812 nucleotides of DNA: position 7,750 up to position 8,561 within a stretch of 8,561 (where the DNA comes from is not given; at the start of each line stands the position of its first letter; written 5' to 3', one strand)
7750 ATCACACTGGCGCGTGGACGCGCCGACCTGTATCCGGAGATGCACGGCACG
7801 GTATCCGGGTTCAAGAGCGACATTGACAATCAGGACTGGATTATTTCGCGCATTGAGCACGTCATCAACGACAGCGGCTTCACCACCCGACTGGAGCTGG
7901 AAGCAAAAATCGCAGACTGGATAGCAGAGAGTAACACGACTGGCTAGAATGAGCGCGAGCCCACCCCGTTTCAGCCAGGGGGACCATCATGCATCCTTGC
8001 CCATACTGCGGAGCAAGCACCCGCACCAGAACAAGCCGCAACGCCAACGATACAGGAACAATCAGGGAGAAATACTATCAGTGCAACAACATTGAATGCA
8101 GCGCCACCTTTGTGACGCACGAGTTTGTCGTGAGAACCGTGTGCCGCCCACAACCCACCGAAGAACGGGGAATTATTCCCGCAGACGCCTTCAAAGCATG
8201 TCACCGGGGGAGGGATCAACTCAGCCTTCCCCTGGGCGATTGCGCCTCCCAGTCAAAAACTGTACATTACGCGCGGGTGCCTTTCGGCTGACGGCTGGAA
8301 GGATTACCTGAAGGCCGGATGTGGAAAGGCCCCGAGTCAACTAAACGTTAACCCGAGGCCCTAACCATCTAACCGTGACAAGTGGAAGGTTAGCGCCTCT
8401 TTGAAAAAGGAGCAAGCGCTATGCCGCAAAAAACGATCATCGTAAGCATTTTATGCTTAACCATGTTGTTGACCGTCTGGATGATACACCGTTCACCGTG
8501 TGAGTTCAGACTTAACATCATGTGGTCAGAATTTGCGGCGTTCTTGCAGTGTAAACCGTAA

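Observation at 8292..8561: Hok/Gef-like small membrane toxin candidate immediately downstream of ogr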

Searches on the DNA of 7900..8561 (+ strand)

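Call 4: search_rna_families(source=window, threshold=evalue, max_evalue=10, start=7900, end=8561, show_alignments=3)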
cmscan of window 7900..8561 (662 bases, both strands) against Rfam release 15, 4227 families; matches with E-value up to 10: 2.
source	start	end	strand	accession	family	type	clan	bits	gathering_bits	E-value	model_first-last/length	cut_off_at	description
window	8275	8431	+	RF01794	sok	Gene; antitoxin;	-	46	59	4.2e-09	1-157/157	no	sok antitoxin (CssrC)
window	7928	7987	+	RF00674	mir-187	Gene; miRNA;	-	13.3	58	8.7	1-81/81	no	mir-187 microRNA precursor family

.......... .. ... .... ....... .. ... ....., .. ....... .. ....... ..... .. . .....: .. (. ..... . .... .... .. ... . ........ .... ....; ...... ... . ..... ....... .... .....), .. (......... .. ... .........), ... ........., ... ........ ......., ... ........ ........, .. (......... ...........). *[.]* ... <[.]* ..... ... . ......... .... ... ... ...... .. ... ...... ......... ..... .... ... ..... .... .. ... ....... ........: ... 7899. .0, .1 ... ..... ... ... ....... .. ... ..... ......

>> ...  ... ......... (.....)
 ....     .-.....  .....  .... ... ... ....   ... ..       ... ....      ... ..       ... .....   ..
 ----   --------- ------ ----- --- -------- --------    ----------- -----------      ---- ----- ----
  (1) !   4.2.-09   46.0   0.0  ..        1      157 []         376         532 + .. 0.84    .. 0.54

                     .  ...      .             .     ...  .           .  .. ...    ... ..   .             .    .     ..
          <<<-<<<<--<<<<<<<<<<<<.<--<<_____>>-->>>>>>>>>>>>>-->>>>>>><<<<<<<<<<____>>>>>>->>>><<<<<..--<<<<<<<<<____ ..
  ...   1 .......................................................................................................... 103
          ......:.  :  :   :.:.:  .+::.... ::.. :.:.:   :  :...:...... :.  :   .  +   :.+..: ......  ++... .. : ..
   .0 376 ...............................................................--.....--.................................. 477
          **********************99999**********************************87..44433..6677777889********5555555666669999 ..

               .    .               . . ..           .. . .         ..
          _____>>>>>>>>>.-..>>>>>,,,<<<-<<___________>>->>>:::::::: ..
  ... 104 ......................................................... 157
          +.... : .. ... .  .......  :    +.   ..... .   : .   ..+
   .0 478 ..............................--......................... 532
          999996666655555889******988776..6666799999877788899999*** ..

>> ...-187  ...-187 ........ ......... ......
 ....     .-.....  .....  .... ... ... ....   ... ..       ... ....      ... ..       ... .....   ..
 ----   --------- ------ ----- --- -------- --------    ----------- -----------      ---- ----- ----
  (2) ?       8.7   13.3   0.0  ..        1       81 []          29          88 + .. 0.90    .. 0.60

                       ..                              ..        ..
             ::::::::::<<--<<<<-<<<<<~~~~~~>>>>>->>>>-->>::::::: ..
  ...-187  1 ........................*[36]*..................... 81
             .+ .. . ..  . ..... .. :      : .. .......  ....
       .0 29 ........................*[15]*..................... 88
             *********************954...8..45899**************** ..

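Call 6: search_dna_similar(query=window:7950-8561:+, collection=phages, mode=near, max_rows=25)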
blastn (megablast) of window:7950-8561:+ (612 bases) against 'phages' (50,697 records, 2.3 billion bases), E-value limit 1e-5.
Records with a match: 8; places in all: 8; records where one place covers at least 80% of the query: 0.
Best place of each record, by identity: 80-90% 8.
By first word of the organism name: Escherichia 6; Stx2-converting 2.
By host as written in the record: Escherichia coli K514 (EHEC) 4; Escherichia coli O103:H25 strain NIPH-11060424/NVH-734 2; Escherichia coli O86:H-, strain DIJ1 1; Escherichia coli 1.
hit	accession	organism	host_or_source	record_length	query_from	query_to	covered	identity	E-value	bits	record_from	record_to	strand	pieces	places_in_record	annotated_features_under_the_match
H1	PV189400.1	Escherichia phage vB_EcoP_phi296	Escherichia coli K514 (EHEC)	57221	305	612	50%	87.8%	7e-98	363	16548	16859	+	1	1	MokW-like host killing | hypothetical protein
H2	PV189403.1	Escherichia phage vB_EcoP_phi315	Escherichia coli K514 (EHEC)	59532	305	612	50%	87.8%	7e-98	363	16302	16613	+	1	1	MokW-like host killing | hypothetical protein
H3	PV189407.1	Escherichia phage vB_EcoP_phi419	Escherichia coli K514 (EHEC)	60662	305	612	50%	87.8%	7e-98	363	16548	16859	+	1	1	MokW-like host killing | hypothetical protein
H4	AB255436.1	Stx2-converting phage 86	Escherichia coli O86:H-, strain DIJ1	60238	305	612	50%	87.8%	7e-98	363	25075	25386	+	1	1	none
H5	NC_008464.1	Stx2-converting phage 86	Escherichia coli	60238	305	612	50%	87.8%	7e-98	363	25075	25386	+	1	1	none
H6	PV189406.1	Escherichia phage vB_EcoP_phi367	Escherichia coli K514 (EHEC)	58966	305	605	49%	87.9%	4e-95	353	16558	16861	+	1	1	MokW-like host killing | hypothetical protein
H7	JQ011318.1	Escherichia phage TL-2011c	Escherichia coli O103:H25 strain ...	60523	305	605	49%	87.9%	4e-95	353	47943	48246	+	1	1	hypothetical protein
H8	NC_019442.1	Escherichia phage TL-2011c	Escherichia coli O103:H25 strain ...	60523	305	605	49%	87.9%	4e-95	353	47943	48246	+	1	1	MokW-like host killing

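Call 7: search_dna_similar(query=window:7950-8561:+, collection=ecoli_genomes, mode=near, max_rows=25)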
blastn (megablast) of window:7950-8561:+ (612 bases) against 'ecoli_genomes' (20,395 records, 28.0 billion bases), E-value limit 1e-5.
Records with a match: 903; places in all: 1047; records where one place covers at least 80% of the query: 16.
Genomes with a match: 902 of 5426; with a place that covers at least 80% of the query: 16. Places per genome that has any: lowest 1, median 1, highest 6. On chromosomes: 1046 places; on plasmids: 1.
Best place of each record, by identity: 95-99% 13; 90-95% 30; 80-90% 827; 60-80% 33.
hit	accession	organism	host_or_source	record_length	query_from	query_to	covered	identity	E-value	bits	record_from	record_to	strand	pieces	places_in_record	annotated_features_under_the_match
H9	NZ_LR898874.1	Escherichia coli strain MSB1_4I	Homo sapiens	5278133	1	612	100%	96.1%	0e+0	1000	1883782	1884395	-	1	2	ogr/Delta-like zinc finger family protein | Hok/Gef family protein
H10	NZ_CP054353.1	Escherichia coli strain SCU-172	Homo sapiens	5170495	1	612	100%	95.9%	0e+0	994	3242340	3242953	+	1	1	ogr/Delta-like zinc finger family protein | Hok/Gef family protein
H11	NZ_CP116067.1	Escherichia coli strain DETEC-S792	ICU staff rectal swab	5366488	1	612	100%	95.8%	0e+0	989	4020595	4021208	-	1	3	ogr/Delta-like zinc finger family protein | Hok/Gef family protein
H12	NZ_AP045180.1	Escherichia coli strain JNEC-KY204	Homo sapiens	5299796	1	612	100%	95.8%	0e+0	989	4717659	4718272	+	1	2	ogr/Delta-like zinc finger family protein | Hok/Gef family protein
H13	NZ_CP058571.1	Escherichia coli strain EC2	Homo sapiens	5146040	1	612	100%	95.3%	0e+0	970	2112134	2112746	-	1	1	ogr/Delta-like zinc finger family protein | Hok/Gef family protein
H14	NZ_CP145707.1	Escherichia coli strain S1-CAM-02-A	Homo sapiens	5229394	1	612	100%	95.3%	0e+0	970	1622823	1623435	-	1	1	ogr/Delta-like zinc finger family protein | Hok/Gef family protein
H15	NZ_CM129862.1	Escherichia coli strain SW070917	wastewater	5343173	1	612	100%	95.3%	0e+0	970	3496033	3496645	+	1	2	ogr/Delta-like zinc finger family protein | Hok/Gef family protein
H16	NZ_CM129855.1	Escherichia coli strain SW071611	wastewater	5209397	1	612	100%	95.3%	0e+0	970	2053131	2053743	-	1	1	ogr/Delta-like zinc finger family protein | Hok/Gef family protein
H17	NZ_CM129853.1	Escherichia coli strain SW071619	wastewater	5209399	1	612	100%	95.3%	0e+0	970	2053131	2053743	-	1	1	ogr/Delta-like zinc finger family protein | Hok/Gef family protein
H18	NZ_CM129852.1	Escherichia coli strain SW07163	wastewater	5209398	1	612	100%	95.3%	0e+0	970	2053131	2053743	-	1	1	ogr/Delta-like zinc finger family protein | Hok/Gef family protein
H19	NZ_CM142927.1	Escherichia coli strain UCPROB-002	Homo sapiens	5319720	1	612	100%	95.3%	0e+0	970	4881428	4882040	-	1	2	ogr/Delta-like zinc finger family protein | Hok/Gef family protein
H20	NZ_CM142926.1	Escherichia coli strain UCPROB-001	Homo sapiens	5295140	1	612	100%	95.3%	0e+0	970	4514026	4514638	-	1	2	ogr/Delta-like zinc finger family protein | Hok/Gef family protein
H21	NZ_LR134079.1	Escherichia coli strain NCTC9112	missing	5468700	1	612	100%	95.3%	0e+0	970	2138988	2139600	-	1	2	ogr/Delta-like zinc finger family protein | Hok/Gef family protein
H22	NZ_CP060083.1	Escherichia coli strain G1/2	Homo sapiens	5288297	1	612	100%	94.9%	0e+0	959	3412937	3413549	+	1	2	ogr/Delta-like zinc finger family protein | Hok/Gef family protein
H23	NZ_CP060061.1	Escherichia coli strain G6/7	Homo sapiens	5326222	1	612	100%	94.9%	0e+0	959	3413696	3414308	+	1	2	ogr/Delta-like zinc finger family protein | Hok/Gef family protein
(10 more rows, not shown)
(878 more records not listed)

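Call 8: get_annotated_region(hit=H9, flank=6000)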
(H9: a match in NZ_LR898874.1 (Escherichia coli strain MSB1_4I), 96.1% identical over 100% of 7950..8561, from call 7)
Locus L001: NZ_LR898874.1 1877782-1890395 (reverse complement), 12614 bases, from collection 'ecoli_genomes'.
description: Escherichia coli strain MSB1_4I isolate MSB1_4I chromosome 1, complete sequence
organism: Escherichia coli strain MSB1_4I (NCBI taxid 562)
replicon: chromosome; assembly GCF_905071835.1
host: Homo sapiens; source: rectal swab; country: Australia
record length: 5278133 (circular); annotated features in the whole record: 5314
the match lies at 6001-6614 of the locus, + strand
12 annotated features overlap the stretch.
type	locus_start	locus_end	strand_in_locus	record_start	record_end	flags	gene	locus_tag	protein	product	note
CDS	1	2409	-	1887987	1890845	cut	-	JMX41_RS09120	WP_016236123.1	phage tail tape measure protein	-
CDS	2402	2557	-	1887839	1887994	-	-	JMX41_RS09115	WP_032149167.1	GpE family phage tail protein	-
CDS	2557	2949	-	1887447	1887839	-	-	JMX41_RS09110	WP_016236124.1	hypothetical protein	-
CDS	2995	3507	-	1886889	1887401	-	-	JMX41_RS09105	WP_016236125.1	phage major tail tube protein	-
CDS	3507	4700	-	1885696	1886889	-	-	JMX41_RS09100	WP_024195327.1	phage tail sheath subtilisin-like domain-containing protein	-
CDS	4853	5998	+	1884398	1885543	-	-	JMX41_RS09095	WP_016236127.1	phage late control D family protein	-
CDS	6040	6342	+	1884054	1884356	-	-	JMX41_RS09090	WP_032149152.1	ogr/Delta-like zinc finger family protein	-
CDS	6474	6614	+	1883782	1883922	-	-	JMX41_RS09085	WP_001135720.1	Hok/Gef family protein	-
CDS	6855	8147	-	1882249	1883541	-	serS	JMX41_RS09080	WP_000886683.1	serine--tRNA ligase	-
CDS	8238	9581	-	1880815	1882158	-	rarA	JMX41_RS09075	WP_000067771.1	replication-associated recombination protein RarA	-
CDS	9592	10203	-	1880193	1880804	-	lolA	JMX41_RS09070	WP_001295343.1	outer membrane lipoprotein chaperone LolA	-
CDS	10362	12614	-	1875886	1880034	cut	ftsK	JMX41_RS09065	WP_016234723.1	DNA translocase FtsK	-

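Call 9: get_annotated_region(hit=H1, flank=2500)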
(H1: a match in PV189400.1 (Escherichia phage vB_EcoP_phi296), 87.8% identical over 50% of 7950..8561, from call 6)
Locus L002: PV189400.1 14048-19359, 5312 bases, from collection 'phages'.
description: Escherichia phage vB_EcoP_phi296, complete genome.
organism: Escherichia phage vB_EcoP_phi296 (NCBI taxid 3411870)
taxonomy: Viruses; Duplodnaviria; Heunggongvirae; Uroviricota; Caudoviricetes; Sepvirinae; Traversvirus; Traversvirus tv86
host: Escherichia coli K514 (EHEC); source: -; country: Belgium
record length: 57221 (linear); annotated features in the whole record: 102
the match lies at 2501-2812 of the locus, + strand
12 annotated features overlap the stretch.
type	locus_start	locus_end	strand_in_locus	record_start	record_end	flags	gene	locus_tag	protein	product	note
CDS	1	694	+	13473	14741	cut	-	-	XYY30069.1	tail fiber protein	/ID=PYSAOHOG_CDS_0015; /top_hit=p281357 VI_09996; /locus_tag1=PYSAOHOG_CDS_0015; /source=PHANOTATE_1.5.1; /phase=0; ...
CDS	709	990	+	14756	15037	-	-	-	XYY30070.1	outer membrane protein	/ID=PYSAOHOG_CDS_0016; /top_hit=p22996 VI_12315; /locus_tag1=PYSAOHOG_CDS_0016; /source=PHANOTATE_1.5.1; /phase=0; ...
CDS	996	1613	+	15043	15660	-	-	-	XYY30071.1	membrane associated protein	/ID=PYSAOHOG_CDS_0017; /top_hit=p1888 VI_01416; /locus_tag1=PYSAOHOG_CDS_0017; /source=PHANOTATE_1.5.1; /phase=0; ...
CDS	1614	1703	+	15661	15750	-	-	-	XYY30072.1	hypothetical protein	/ID=PYSAOHOG_CDS_0018; /top_hit=No_PHROG; /locus_tag1=PYSAOHOG_CDS_0018; /source=PHANOTATE_1.5.1; /phase=0; ...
CDS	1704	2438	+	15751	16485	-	-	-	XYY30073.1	Lom outer membrane protein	/ID=PYSAOHOG_CDS_0019; /top_hit=p17616 VI_02943; /locus_tag1=PYSAOHOG_CDS_0019; /source=PHANOTATE_1.5.1; /phase=0; ...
CDS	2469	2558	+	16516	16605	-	-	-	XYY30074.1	hypothetical protein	/ID=PYSAOHOG_CDS_0020; /top_hit=No_PHROG; /locus_tag1=PYSAOHOG_CDS_0020; /source=PHANOTATE_1.5.1; /phase=0; ...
CDS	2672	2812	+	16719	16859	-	-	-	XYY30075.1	MokW-like host killing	/ID=PYSAOHOG_CDS_0021; /top_hit=p100479 VI_10778; /locus_tag1=PYSAOHOG_CDS_0021; /source=PHANOTATE_1.5.1; /phase=0; ...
CDS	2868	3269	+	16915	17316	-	-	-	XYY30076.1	hypothetical protein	/ID=PYSAOHOG_CDS_0022; /top_hit=p185330 VI_11786; /locus_tag1=PYSAOHOG_CDS_0022; /source=PHANOTATE_1.5.1; /phase=0; ...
CDS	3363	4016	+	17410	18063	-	-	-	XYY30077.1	hypothetical protein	/ID=PYSAOHOG_CDS_0023; /top_hit=p37027 VI_01908; /locus_tag1=PYSAOHOG_CDS_0023; /source=PHANOTATE_1.5.1; /phase=0; ...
CDS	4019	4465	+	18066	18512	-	-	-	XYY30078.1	hypothetical protein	/ID=PYSAOHOG_CDS_0024; /top_hit=p185332 VI_11786; /locus_tag1=PYSAOHOG_CDS_0024; /source=PHANOTATE_1.5.1; /phase=0; ...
CDS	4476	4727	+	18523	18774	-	-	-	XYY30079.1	hypothetical protein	/ID=PYSAOHOG_CDS_0025; /top_hit=p185251 VI_11784; /locus_tag1=PYSAOHOG_CDS_0025; /source=PHANOTATE_1.5.1; /phase=0; ...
CDS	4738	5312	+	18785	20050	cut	-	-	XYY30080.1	hypothetical protein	/ID=PYSAOHOG_CDS_0026; /top_hit=p280433 VI_07926; /locus_tag1=PYSAOHOG_CDS_0026; /source=PHANOTATE_1.5.1; /phase=0; ...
